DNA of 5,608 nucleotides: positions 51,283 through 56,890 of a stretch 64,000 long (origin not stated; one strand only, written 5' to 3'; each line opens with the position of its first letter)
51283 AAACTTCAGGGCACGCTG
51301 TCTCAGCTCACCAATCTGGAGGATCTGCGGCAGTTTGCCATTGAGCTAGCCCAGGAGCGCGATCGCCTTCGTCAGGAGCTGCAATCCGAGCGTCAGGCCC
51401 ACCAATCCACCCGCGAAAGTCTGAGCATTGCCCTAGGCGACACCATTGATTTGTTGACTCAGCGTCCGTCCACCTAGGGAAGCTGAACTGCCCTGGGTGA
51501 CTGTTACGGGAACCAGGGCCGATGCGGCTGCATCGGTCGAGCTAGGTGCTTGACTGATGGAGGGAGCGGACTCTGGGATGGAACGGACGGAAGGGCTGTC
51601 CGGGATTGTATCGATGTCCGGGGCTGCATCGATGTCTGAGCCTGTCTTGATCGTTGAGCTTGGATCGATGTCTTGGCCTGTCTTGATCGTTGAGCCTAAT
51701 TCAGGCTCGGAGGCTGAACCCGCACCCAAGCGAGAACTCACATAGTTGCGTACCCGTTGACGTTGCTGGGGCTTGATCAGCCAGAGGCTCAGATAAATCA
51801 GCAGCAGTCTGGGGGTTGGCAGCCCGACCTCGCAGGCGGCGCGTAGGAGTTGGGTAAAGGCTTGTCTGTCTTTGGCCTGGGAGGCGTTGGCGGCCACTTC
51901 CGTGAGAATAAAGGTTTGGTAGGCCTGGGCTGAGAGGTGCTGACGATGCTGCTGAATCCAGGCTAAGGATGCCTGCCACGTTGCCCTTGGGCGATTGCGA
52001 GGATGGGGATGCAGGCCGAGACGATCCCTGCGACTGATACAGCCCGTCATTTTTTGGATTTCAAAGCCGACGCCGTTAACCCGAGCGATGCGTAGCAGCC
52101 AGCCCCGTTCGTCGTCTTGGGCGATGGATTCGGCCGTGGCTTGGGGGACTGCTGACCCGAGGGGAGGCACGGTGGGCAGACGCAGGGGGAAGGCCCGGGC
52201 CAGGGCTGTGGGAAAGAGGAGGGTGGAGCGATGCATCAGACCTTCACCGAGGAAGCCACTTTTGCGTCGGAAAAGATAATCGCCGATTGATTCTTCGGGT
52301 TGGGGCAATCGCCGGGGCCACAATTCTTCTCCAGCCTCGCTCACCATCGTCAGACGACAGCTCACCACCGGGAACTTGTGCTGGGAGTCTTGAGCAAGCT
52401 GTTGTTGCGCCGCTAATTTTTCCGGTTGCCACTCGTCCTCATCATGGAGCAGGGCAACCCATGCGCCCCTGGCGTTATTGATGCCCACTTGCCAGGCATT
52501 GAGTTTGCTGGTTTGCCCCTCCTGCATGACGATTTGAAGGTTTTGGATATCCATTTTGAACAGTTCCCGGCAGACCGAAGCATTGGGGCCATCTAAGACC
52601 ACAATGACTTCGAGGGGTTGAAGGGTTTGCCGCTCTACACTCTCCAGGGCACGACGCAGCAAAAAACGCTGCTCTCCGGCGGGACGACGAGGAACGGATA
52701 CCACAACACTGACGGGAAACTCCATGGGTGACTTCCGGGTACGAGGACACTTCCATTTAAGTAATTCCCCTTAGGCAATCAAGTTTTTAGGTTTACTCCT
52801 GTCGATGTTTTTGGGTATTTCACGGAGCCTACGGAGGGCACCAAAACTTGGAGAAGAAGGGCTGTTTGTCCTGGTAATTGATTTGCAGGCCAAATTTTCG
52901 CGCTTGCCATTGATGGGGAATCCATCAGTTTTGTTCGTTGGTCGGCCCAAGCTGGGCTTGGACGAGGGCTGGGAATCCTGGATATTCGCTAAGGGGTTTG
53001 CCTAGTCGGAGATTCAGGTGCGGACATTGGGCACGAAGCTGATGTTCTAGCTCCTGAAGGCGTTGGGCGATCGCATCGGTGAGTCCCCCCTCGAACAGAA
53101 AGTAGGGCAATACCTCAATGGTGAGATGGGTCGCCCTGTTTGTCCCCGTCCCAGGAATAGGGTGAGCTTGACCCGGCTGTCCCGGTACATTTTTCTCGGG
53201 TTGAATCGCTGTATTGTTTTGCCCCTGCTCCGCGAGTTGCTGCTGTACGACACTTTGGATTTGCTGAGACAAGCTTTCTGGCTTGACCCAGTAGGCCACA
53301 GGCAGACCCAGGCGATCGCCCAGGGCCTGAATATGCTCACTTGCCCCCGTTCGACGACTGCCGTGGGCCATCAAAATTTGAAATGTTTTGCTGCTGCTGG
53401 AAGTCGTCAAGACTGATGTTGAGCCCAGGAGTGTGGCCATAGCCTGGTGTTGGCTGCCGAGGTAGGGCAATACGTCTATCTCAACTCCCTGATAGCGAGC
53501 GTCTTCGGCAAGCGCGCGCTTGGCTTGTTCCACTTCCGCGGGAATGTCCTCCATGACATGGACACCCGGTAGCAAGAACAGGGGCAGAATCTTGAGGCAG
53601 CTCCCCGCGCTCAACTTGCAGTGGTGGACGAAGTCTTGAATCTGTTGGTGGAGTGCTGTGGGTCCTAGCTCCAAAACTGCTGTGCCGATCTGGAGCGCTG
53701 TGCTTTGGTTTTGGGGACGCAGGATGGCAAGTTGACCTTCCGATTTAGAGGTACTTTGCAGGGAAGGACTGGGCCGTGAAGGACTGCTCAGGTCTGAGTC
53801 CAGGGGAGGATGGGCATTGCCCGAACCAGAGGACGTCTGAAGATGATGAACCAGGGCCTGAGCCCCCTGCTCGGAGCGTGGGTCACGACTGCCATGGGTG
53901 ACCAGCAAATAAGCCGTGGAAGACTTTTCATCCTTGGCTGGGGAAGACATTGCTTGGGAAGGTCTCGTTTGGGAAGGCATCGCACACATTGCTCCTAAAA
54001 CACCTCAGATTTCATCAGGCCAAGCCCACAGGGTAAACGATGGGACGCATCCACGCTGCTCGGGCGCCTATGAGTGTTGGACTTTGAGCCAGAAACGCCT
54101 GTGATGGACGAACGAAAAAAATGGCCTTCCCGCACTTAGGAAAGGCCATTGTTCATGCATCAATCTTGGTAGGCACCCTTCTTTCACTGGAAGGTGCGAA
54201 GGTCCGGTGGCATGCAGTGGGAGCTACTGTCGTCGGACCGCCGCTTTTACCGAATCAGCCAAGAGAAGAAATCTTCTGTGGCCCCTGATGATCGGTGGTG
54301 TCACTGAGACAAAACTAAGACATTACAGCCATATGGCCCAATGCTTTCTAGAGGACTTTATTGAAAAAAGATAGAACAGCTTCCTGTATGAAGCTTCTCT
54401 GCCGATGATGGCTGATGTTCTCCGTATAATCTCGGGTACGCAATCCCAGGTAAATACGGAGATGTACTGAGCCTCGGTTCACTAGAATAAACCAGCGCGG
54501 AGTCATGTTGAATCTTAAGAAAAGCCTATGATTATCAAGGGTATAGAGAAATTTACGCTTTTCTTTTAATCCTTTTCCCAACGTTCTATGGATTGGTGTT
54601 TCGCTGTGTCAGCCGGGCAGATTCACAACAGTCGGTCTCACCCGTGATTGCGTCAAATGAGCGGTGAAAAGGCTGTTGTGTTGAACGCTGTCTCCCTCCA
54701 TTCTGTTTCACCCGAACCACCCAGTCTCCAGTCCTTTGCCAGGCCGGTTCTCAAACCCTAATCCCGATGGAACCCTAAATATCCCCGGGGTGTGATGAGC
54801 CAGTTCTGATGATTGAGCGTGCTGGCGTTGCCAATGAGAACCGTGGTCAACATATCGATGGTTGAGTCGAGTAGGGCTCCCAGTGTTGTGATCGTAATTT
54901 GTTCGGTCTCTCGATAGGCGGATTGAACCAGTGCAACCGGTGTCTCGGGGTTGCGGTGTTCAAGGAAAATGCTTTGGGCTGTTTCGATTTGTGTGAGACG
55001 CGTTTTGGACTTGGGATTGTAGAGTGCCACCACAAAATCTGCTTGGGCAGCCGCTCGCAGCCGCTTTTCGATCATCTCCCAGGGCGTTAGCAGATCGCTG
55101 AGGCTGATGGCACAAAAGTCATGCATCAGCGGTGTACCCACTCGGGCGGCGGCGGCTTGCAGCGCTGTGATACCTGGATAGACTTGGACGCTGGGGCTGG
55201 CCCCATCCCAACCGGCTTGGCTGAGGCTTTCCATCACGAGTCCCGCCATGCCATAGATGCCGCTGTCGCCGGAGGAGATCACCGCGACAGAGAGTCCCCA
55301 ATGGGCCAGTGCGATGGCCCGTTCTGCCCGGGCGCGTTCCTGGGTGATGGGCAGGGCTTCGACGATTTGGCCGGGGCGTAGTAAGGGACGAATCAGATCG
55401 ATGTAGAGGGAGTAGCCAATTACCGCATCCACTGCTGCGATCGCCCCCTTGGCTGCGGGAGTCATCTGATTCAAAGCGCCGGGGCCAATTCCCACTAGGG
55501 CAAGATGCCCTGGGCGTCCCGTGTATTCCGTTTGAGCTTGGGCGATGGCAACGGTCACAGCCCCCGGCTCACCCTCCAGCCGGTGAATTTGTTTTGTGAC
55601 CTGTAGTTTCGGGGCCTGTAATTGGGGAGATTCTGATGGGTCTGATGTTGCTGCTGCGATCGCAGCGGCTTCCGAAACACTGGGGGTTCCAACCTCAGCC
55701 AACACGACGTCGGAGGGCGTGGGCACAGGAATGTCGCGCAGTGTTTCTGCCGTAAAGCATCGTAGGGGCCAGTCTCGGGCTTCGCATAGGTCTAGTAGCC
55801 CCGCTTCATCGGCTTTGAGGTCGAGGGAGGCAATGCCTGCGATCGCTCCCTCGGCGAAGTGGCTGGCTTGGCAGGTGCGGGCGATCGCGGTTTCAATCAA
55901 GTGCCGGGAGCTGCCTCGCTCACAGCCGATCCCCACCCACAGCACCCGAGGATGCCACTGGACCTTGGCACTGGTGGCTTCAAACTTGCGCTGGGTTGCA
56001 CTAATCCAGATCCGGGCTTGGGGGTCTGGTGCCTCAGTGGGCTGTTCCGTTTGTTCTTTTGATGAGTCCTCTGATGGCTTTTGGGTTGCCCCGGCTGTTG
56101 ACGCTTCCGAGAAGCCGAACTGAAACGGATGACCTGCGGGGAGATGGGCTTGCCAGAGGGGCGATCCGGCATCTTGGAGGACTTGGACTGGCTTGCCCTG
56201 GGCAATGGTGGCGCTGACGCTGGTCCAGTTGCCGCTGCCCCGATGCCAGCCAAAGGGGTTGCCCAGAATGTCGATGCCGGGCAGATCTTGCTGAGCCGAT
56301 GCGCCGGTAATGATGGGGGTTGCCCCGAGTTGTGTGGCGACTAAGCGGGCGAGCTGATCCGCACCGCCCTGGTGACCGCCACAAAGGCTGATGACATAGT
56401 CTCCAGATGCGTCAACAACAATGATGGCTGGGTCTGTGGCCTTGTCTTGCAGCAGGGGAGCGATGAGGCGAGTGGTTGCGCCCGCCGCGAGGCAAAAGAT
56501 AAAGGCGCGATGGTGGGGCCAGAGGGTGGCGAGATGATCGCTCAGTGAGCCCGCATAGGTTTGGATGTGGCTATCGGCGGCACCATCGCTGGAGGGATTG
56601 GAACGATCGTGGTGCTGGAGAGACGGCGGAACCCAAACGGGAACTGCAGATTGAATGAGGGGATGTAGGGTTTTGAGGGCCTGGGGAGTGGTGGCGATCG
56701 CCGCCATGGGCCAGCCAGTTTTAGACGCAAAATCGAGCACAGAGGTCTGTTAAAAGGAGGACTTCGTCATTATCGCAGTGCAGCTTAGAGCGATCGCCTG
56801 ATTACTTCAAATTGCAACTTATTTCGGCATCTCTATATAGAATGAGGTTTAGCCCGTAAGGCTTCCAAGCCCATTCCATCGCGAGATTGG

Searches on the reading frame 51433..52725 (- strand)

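Call 3: search_protein_families(library=pfam, proteins=[window:51433-52725:-], max_evalue=0.01)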
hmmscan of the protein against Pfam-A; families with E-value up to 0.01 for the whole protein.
window:51433-52725:- (430 aa): 2 families
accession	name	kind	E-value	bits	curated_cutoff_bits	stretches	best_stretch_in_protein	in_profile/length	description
PF00535.33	Glycos_transf_2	-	2.4e-12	47.5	23.3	1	23-125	13-117/168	Glycosyl transferase family 2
PF13641.12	Glyco_tranf_2_3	-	6e-08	33.4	27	1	18-118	14-118/230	Glycosyltransferase like family 2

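Call 4: search_protein_families(library=ncbifam, proteins=[window:51433-52725:-], max_evalue=0.01)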
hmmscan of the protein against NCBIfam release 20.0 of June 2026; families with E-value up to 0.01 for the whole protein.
window:51433-52725:- (430 aa): 7 families
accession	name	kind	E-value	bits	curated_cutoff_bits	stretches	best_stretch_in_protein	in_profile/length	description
NF047683.1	TeichurnBiosyTuaG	equivalog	5.9e-10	39.2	400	1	20-135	18-133/252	teichuronic acid biosynthesis protein TuaG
NF007482.0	PRK10073.1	equivalog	1.2e-07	31.1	423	1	22-137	20-134/334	glycosyltransferase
NF041875.1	EPS_EpsD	equivalog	2.2e-06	27.3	370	1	22-112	13-105/325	exopolysaccharide biosynthesis glycosyltransferase EpsD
NF050050.1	ProtGlycPglI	equivalog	4.3e-05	23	500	1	19-107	13-104/306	GalNAc(5)-diNAcBac-PP-undecaprenol beta-1,3-glucosyltransferase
NF041394.1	GtaseAglG_Halo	equivalog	0.0001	21.7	440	1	22-99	17-95/304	glucosyl-dolichyl phosphate glucuronosyltransferase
NF007453.0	PRK10018.1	equivalog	0.00043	20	382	1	16-107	14-107/280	colanic acid biosynthesis glycosyltransferase WcaA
TIGR04017.1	WcaA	equivalog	0.00099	18.8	495.75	1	15-107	12-106/279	colanic acid biosynthesis glycosyltransferase WcaA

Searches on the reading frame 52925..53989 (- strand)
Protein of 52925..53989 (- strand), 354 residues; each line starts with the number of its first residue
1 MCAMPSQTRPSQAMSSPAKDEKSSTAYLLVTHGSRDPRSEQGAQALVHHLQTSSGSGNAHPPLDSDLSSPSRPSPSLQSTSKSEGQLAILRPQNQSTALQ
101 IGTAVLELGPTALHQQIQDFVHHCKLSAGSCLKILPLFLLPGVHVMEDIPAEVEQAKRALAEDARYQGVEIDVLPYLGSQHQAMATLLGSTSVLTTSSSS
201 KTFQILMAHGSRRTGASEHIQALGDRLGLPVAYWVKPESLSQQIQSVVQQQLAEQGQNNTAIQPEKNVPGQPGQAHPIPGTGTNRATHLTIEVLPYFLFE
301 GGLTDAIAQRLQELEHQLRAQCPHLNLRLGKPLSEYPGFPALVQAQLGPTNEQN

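Call 3: search_protein_families(library=pfam, proteins=[window:52925-53989:-], max_evalue=0.01)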
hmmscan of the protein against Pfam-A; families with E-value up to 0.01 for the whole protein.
window:52925-53989:- (354 aa): 1 family
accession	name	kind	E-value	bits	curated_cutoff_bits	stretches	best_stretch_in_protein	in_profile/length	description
PF01903.22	CbiX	-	4.3e-21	75.6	22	2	99-187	26-103/106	CbiX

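Call 4: search_protein_families(library=ncbifam, proteins=[window:52925-53989:-], max_evalue=0.01)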
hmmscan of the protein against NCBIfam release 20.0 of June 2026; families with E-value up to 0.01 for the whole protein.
window:52925-53989:- (354 aa): 3 families
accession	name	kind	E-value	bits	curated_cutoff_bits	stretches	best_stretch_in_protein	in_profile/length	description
NF033198.0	F430_CfbA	equivalog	8.1e-09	35.5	120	1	117-181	46-110/122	sirohydrochlorin nickelochelatase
NF002090.2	PRK00923.1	subfamily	2.8e-05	24.2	120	1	116-158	46-88/129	sirohydrochlorin nickelochelatase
NF002671.0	PRK02395.1-3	equivalog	0.002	17.5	258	0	132-163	192-223/262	hypothetical protein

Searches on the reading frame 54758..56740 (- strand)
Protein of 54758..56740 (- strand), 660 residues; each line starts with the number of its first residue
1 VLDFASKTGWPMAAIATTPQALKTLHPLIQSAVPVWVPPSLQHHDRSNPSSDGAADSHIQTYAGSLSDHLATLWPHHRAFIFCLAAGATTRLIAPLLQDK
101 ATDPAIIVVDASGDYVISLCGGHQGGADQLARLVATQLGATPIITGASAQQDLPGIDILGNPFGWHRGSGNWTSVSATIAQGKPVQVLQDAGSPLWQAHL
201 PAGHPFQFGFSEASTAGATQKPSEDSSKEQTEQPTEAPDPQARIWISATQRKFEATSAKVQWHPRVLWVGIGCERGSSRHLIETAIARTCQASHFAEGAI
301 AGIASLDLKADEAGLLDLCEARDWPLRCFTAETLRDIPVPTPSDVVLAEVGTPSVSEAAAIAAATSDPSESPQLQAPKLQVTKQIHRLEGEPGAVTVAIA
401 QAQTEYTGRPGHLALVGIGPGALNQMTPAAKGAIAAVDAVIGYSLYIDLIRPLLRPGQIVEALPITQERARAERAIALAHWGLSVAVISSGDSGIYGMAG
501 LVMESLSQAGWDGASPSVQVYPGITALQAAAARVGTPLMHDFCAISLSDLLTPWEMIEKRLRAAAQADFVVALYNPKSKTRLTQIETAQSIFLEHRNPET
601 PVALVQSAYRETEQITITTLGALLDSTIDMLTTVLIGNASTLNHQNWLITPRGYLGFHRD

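Call 3: search_protein_families(library=pfam, proteins=[window:54758-56740:-], max_evalue=0.01)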
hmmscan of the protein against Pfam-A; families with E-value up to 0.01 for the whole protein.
window:54758-56740:- (660 aa): 4 families
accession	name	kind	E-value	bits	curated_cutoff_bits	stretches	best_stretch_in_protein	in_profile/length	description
PF00590.25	TP_methylase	-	2.4e-37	129.4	27.8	1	413-623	2-211/212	Tetrapyrrole (Corrin/Porphyrin) Methylases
PF01890.21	CbiG_C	-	3.2e-34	118.4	27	1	267-400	1-117/117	Cobalamin synthesis G C-terminus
PF11760.13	CbiG_N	-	3.1e-31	107.6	25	1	69-148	2-81/82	Cobalamin synthesis G N-terminal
PF11761.13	CbiG_mid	-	3.8e-12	46.7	22.7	1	154-264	1-88/88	Cobalamin biosynthesis central region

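Call 4: search_protein_families(library=ncbifam, proteins=[window:54758-56740:-], max_evalue=0.01)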
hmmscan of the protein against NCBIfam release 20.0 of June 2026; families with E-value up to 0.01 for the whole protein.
window:54758-56740:- (660 aa): 27 families (the best 25 are shown)
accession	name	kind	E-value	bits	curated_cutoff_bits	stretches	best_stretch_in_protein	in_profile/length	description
TIGR01466.1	cobJ_cbiH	equivalog_domain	1.4e-91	306.3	246.35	1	413-654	1-238/239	precorrin-3B C(17)-methyltransferase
NF012022.0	PRK15478.1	equivalog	4.2e-68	229.4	425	1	413-654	2-239/241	precorrin-3B C(17)-methyltransferase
NF004423.0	PRK05765.1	equivalog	6.2e-67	225.7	332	1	411-654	3-241/247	precorrin-3B C(17)-methyltransferase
NF004648.0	PRK05991.1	equivalog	2.5e-62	210.7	391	1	411-641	3-231/254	precorrin-3B C(17)-methyltransferase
NF005441.0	PRK07027.1-5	equivalog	6e-45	153.6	358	2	63-150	45-131/263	cobalamin biosynthesis protein CbiG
NF004466.0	PRK05788.1-4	equivalog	3.8e-44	151.3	326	1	61-361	38-309/335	cobalt-precorrin 5A hydrolase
NF004463.0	PRK05788.1-1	equivalog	8.7e-38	130.4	546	2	58-160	43-145/351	cobalt-precorrin 5A hydrolase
NF005440.0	PRK07027.1-4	equivalog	1.6e-35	122.7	395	2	62-148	38-124/257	cobalamin biosynthesis protein CbiG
NF004464.0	PRK05788.1-2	equivalog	6e-35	121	489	1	55-356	37-306/343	cobalt-precorrin 5A hydrolase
NF004465.0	PRK05788.1-3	equivalog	6.5e-31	107.6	281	2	67-158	32-121/290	cobalt-precorrin 5A hydrolase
NF004467.0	PRK05788.1-5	equivalog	2.5e-24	86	376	2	69-156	45-131/326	cobalt-precorrin 5A hydrolase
TIGR02467.1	CbiE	equivalog_domain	3.2e-16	59.4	92.9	1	415-625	1-193/204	precorrin-6y C5,15-methyltransferase (decarboxylating) subunit CbiE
NF007922.1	PRK10637.1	equivalog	1.6e-15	57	400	1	400-626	206-431/450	siroheme synthase CysG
NF004790.0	PRK06136.1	subfamily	6.3e-14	52.2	198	1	411-642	4-239/250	uroporphyrinogen-III C-methyltransferase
TIGR01469.1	cobA_cysG_Cterm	equivalog_domain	1.1e-13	51.5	185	1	411-628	1-218/238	uroporphyrinogen-III C-methyltransferase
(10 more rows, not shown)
